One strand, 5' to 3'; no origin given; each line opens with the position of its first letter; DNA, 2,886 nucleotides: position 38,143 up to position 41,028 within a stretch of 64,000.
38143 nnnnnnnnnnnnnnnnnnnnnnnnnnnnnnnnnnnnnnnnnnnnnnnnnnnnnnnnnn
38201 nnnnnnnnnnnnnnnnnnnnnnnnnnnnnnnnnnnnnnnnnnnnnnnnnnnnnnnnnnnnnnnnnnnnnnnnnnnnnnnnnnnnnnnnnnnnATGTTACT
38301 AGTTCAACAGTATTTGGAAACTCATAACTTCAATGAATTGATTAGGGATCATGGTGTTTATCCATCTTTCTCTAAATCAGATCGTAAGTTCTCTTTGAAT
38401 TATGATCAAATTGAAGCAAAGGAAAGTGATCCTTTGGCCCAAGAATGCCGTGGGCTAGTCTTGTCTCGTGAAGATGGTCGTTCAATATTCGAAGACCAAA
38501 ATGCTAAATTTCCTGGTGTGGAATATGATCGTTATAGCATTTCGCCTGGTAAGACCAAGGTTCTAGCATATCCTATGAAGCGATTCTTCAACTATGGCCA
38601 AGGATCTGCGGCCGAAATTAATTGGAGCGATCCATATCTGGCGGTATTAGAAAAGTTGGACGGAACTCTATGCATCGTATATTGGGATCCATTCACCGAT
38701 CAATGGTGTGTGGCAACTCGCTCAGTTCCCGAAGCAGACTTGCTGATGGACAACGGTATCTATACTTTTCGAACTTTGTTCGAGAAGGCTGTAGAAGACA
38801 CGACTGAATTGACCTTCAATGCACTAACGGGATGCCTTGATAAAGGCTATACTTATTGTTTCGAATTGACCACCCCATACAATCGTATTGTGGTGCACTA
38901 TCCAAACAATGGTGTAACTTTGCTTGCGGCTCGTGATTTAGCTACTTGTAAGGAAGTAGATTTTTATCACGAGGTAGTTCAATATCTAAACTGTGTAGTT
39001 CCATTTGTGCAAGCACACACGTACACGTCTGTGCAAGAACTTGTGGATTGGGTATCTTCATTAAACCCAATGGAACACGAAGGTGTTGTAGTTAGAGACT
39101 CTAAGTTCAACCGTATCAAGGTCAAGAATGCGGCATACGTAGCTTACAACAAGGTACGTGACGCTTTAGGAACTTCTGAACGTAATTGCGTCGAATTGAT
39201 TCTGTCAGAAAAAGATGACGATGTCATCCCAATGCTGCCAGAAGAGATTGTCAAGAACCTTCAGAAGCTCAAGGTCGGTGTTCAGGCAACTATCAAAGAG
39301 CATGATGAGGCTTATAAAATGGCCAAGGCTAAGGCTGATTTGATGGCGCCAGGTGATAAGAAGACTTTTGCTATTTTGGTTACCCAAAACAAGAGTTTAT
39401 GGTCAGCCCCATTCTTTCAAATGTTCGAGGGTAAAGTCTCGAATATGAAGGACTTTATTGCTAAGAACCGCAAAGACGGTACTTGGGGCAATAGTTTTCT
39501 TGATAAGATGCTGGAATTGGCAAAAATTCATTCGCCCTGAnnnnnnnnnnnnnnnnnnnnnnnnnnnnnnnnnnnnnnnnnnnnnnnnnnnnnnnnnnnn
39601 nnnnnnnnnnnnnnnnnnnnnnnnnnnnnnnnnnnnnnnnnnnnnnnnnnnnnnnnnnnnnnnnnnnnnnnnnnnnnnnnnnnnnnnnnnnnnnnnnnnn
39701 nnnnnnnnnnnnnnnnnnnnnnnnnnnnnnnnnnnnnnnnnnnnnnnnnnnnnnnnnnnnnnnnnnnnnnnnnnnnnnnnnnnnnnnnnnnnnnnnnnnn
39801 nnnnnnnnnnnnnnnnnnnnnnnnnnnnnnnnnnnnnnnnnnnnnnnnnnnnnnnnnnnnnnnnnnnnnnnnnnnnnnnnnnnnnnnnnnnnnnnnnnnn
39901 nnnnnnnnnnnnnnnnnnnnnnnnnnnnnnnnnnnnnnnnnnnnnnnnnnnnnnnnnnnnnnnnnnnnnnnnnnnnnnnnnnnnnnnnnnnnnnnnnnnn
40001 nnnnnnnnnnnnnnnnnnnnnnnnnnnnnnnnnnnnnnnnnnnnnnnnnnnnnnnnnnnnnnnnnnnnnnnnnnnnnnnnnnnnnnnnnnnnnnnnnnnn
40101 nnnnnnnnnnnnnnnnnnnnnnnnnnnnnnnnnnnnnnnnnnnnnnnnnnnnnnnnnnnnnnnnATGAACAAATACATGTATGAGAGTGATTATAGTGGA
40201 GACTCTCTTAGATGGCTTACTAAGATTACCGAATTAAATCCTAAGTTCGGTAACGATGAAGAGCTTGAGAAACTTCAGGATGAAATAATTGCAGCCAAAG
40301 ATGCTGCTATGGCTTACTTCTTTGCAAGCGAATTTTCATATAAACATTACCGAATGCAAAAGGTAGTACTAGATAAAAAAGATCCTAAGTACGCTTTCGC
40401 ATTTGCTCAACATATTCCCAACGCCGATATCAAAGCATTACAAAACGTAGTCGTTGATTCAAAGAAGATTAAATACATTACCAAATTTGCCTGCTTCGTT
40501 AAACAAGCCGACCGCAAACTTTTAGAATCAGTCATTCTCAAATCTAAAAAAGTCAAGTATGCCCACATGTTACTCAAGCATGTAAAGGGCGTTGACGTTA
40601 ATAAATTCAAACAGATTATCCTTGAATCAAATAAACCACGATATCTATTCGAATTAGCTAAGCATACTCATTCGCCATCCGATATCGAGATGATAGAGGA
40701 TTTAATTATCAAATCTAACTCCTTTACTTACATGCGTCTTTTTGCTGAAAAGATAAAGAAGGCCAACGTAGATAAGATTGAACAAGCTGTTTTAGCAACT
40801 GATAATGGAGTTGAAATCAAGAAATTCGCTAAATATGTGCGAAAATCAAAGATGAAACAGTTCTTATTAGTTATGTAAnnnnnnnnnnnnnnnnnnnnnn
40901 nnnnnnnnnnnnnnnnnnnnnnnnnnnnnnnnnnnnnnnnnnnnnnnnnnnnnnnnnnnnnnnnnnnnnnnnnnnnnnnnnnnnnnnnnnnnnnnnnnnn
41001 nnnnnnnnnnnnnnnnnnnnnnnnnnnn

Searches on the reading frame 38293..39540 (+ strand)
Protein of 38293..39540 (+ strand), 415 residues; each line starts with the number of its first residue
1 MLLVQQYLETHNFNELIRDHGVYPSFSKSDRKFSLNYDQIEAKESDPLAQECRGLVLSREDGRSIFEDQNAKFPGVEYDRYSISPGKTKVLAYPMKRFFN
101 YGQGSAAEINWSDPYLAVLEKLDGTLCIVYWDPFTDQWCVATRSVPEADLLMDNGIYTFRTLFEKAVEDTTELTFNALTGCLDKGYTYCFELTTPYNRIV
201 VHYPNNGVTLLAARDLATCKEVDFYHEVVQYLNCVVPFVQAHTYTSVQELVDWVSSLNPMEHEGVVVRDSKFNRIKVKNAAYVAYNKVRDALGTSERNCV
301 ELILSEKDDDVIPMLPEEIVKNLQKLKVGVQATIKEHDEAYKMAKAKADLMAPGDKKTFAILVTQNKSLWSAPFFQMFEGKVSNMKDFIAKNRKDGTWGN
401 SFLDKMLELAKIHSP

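Call 6: search_protein_families(library=pfam, proteins=[window:38293-39540:+], max_evalue=0.01)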
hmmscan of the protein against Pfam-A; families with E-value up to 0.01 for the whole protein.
window:38293-39540:+ (415 aa): 1 family
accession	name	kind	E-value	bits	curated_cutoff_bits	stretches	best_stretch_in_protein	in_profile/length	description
PF09511.15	RNA_lig_T4_1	-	4.4e-15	56.6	28.3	1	51-282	1-227/227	RNA ligase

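Call 8: search_protein_families(library=phrogs, proteins=[window:38293-39540:+], max_evalue=0.001)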
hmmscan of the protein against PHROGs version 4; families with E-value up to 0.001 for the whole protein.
window:38293-39540:+ (415 aa): 2 families
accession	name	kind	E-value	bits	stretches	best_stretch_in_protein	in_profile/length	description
phrog_562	-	tail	1.3e-42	147.1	1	36-385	39-353/377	RNA ligase and tail fiber protein attachment catalyst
phrog_8238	-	DNA, RNA and nucleotide metabolism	2.7e-09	36.7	1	90-296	470-684/737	RNA ligase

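Call 12: search_dna_similar(query=window:38293-39540:+, collection=phages, mode=protein, max_rows=30)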
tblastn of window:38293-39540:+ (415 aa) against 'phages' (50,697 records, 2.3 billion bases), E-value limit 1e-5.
Records with a match: 563; places in all: 563; records where one place covers at least 80% of the query: 175.
Best place of each record, by identity: <60% 563.
By first word of the organism name: Escherichia 218; Streptomyces 128; Shigella 20; Citrobacter 20; Enterobacter 18; Bacillus 16; Arthrobacter 15; Cronobacter 14; Klebsiella 12; Caulobacter 9; and 33 more.
By host as written in the record: Escherichia coli 90; Streptomyces griseus ATCC 10137 51; - 46; Streptomyces lividans JI 1326 31; Escherichia coli O157:H7 15; Escherichia coli LF82 14; Arthrobacter sp. ATCC 21022 13; Escherichia coli str. K-12 substr. MG1655 12; and 137 more.
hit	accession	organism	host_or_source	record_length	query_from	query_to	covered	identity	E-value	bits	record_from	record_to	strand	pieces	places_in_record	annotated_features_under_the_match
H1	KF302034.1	Pseudoalteromonas phage HM1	Pseudoalteromonas sp. str. H71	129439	1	408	98%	26.4%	2e-15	84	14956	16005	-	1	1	record has no annotation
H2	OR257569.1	Ruegeria phage RpAliso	Ruegeria pomeroyi DSS-3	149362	1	389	94%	26.7%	1e-11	72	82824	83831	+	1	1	RNA ligase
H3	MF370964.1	Pseudoalteromonas phage J2-1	Pseudoalteromonas sp.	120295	1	408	98%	25.2%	7e-17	89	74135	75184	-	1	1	none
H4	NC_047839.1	Pseudoalteromonas phage J2-1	Pseudoalteromonas sp.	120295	1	408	98%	25.2%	7e-17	89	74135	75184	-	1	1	none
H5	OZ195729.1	Vibrio phage D69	Seawater and oysters mix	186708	1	366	88%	26.4%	2e-14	81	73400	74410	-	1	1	RNA ligase and tail fiber protein attachment cata lyst | hypothetical protein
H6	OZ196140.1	Vibrio phage D181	Seawater and oysters mix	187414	1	366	88%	26.4%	2e-14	81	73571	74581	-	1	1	RNA ligase and tail fiber protein attachment cata lyst | hypothetical protein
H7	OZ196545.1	Vibrio phage D148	Seawater and oysters mix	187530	1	366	88%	26.4%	2e-14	81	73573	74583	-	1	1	RNA ligase and tail fiber protein attachment cata lyst | hypothetical protein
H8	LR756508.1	uncultured phage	metagenomic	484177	31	363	80%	28.0%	3e-25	114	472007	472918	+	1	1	record has no annotation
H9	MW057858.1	Providencia phage PSTCR6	Providencia stuartii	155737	31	389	87%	25.8%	1e-8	63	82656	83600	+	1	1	RNA ligase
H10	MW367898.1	Proteus phage SJ_PmiM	Proteus mirabilis HLJP-1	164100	25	361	81%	27.4%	2e-10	69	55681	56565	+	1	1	RNA ligase 1 and tail fiber attachment catalyst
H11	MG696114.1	Proteus phage phiP4-3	Proteus penneri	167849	25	361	81%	27.4%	2e-10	69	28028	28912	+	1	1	RNA ligase 1 and tail fiber attachment catalyst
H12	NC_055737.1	Proteus phage phiP4-3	Proteus penneri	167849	25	361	81%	27.4%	2e-10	69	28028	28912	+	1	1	RNA ligase and tail fiber protein attachment catalyst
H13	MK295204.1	Shigella phage vB_SdyM_006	Shigella dysenteriae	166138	25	361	81%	27.4%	3e-10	69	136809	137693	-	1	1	RNA ligase 1 and tail fiber attachment catalyst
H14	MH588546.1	Caulobacter phage CcrBL9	Caulobacter vibrioides CB15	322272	27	406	92%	24.0%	1e-9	66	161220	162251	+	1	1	RNA ligase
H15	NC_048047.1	Caulobacter phage CcrBL9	Caulobacter vibrioides CB15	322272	27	406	92%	24.0%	1e-9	66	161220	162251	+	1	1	RNA ligase and tail fiber protein attachment catalyst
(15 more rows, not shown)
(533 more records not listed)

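Call 13: find_encoding_contigs(protein=window:38293-39540:+, flank=10000, max_places=6)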
Protein window:38293-39540:+ (415 aa): 6 contigs read that carry it; 1 place shown.
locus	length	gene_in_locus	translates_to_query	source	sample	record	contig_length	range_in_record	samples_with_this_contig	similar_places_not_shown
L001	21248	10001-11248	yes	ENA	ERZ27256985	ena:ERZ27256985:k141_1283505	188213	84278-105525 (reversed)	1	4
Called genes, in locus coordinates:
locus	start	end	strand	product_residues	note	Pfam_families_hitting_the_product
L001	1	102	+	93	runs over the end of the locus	-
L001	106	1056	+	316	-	-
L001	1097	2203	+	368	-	PF00004:AAA (weak)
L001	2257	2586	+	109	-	PF00085:Thioredoxin, PF00578:AhpC-TSA (weak), PF08534:Redoxin, PF13098:Thioredoxin_2 (faint), PF13905:Thioredoxin_8 (faint)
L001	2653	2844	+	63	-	-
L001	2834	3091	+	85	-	-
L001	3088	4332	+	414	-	PF01145:Band_7 (weak)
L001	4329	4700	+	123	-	-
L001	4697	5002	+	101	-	-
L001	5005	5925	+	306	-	PF13671:AAA_33, PF08645:PNK3P (weak)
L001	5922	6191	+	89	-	-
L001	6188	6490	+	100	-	-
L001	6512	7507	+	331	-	PF06414:Zeta_toxin (weak), PF08433:KTI12, PF13671:AAA_33, PF25109:HAD_PNKP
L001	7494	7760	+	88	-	-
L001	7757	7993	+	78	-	-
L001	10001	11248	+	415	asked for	PF09511:RNA_lig_T4_1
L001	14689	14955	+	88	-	PF26761:Acb5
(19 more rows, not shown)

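Call 20: search_solved_structures(query=window:38293-39540:+, max_evalue=1, show_alignments=2)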
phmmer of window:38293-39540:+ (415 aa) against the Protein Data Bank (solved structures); distinct sequences matched with E-value up to 1: 3.
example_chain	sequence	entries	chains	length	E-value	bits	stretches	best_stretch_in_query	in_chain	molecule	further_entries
2c5u_A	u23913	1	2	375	3e-07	32.9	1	88-343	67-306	RNA LIGASE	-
9do4_B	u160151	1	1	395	3.5e-07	32.7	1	88-344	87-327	RNA ligase 1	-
5tt6_A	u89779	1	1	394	1.3e-06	30.8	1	88-344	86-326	T4 RNA ligase 1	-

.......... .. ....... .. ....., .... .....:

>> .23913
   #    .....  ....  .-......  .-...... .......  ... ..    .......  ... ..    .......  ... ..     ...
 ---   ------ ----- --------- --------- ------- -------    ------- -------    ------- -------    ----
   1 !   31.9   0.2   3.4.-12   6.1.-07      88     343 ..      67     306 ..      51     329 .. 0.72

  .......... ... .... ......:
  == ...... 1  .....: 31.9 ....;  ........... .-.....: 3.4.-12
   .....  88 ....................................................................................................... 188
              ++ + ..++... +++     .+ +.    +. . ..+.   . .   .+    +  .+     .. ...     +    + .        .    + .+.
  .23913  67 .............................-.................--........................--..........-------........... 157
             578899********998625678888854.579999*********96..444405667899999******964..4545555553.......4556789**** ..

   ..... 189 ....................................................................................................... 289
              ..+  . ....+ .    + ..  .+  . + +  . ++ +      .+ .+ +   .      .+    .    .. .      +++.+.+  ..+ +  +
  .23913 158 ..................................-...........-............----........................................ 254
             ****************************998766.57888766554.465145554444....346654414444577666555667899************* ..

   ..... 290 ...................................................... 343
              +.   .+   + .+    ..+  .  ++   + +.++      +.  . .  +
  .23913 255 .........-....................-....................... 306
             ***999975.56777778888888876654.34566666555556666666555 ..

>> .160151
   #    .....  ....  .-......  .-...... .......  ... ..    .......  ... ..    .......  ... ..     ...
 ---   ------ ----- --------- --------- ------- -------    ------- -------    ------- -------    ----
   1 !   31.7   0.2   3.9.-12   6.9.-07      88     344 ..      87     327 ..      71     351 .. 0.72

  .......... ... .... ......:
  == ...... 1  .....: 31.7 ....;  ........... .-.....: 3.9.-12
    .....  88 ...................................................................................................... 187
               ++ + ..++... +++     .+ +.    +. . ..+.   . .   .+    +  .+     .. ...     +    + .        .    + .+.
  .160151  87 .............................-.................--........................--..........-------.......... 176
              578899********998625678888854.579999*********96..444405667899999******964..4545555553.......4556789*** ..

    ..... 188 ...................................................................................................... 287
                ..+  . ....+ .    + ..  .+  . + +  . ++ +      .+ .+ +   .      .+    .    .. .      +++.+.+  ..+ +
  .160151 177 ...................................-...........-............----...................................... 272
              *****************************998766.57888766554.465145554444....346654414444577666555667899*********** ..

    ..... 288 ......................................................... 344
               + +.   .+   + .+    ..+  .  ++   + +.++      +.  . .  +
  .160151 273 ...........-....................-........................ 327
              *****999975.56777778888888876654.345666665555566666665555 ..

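Call 21: search_protein_families(library=ncbifam, proteins=[window:38293-39540:+], max_evalue=0.01)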
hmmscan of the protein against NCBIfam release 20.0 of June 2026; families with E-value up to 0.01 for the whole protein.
window:38293-39540:+ (415 aa): 1 family
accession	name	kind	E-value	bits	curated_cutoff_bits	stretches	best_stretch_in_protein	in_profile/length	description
TIGR02308.1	RNA_lig_T4_1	equivalog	7.8e-19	68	242.25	1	89-367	67-331/373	T4 RnlA family RNA ligase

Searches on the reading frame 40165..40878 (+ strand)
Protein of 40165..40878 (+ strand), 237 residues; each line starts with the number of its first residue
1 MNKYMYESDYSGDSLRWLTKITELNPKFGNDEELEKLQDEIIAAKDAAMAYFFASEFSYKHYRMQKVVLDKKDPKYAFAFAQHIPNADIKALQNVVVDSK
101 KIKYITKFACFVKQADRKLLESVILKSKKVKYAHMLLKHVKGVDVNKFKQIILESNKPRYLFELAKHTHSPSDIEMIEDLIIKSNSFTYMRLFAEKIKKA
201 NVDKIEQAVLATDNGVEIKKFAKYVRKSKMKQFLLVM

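Call 7: search_protein_families(library=pfam, proteins=[window:40165-40878:+], max_evalue=0.01)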
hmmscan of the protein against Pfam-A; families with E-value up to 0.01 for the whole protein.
window:40165-40878:+ (237 aa): 0 families

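Call 44: search_protein_families(library=phrogs, proteins=[window:40165-40878:+], max_evalue=0.01)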
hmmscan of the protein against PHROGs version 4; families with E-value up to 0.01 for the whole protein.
window:40165-40878:+ (237 aa): 0 families

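Call 63: find_homologous_proteins(query=window:40165-40878:+, max_evalue=0.001)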
Query window:40165-40878:+ (237 aa): 122 proteins with E <= 0.001 among 583 candidates; the best 120 are listed.
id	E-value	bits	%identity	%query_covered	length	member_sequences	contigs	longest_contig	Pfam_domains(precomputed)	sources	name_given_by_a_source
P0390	9.3e-110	384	77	100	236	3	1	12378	-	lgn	-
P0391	2.0e-102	360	72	97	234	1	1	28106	-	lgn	-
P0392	2.9e-102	359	72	100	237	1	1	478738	-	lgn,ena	-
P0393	7.5e-98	345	68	100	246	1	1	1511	-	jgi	jgi:hypothetical protein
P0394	4.2e-97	342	70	100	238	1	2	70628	-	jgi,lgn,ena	jgi:hypothetical protein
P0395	1.7e-96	340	69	100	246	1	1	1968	-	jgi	jgi:hypothetical protein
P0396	2.8e-96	340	70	100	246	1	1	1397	-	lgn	-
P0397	1.9e-95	337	73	98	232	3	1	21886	-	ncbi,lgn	-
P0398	2.9e-95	336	68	100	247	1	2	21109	-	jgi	-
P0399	4.3e-95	336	69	100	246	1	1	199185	-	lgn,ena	-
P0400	7.7e-95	335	68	100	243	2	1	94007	-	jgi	-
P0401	2.0e-94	334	67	100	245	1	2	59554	-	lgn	-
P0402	2.3e-94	333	67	100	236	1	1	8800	-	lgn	-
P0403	2.4e-94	333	68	100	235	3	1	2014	-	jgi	jgi:hypothetical protein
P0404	2.4e-94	333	70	100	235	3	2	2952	-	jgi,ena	-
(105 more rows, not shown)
